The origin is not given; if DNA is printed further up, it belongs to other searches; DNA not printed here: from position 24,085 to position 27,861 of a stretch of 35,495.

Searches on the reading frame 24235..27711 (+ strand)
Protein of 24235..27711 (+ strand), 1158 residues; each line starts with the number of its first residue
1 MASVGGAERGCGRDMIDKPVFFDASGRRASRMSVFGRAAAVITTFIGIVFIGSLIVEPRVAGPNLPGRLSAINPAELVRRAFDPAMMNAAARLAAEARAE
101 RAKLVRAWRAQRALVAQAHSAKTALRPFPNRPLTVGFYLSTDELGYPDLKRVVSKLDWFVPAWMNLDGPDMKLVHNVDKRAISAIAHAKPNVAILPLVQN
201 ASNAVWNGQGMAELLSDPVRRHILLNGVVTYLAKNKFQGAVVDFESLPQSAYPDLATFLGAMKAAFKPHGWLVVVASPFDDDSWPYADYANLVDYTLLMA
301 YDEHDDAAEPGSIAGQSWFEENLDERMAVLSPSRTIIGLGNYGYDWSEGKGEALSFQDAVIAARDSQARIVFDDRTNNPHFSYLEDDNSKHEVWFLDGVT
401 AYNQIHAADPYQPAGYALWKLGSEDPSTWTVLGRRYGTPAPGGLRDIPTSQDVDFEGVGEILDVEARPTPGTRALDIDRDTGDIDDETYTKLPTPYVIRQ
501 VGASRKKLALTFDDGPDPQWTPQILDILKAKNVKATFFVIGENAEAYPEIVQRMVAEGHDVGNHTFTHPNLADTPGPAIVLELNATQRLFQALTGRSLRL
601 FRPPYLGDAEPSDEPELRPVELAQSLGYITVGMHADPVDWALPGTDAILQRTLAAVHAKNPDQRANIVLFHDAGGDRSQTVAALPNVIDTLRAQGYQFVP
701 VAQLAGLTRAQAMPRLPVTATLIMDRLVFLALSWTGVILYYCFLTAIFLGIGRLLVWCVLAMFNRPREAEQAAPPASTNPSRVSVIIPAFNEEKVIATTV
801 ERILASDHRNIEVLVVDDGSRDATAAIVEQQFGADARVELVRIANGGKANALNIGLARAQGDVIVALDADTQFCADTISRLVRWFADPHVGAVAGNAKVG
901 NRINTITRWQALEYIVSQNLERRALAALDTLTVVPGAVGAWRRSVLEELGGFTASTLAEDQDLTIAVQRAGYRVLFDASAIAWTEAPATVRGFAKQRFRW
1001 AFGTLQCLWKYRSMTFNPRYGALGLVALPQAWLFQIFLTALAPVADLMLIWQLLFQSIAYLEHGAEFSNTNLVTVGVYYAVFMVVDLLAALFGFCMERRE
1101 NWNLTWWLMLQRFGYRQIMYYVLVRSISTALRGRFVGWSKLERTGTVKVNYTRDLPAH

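Call 6: search_protein_families(library=pfam, proteins=[window:24235-27711:+], max_evalue=0.01)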
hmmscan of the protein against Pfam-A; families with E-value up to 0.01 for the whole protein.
window:24235-27711:+ (1158 aa): 8 families
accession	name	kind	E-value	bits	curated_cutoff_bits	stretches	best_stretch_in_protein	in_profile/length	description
PF01522.26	Polysacc_deac_1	-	1.2e-36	125.9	23.1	1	503-606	4-106/124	Polysaccharide deacetylase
PF13641.12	Glyco_tranf_2_3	-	1e-34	121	27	1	781-1003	2-230/230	Glycosyltransferase like family 2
PF00535.33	Glycos_transf_2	-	3.3e-34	118.7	23.3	1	784-949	1-167/168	Glycosyl transferase family 2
PF13506.12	Glyco_transf_21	-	8.1e-21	74.7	21.7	1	846-1001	16-173/174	Glycosyl transferase family 21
PF13632.12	Glyco_trans_2_3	-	1.7e-19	70.9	27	1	864-1054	2-180/198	Glycosyl transferase family group 2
PF00704.34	Glyco_hydro_18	-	7.4e-09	36.1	29.6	1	155-422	22-315/317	Glycosyl hydrolases family 18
PF03142.21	Chitin_synth_2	-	2.8e-08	33.3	27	1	854-943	195-286/527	Chitin synthase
PF10111.15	Glyco_tranf_2_2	-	4.5e-07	30.1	27.3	1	784-882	1-103/276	Glycosyltransferase like family 2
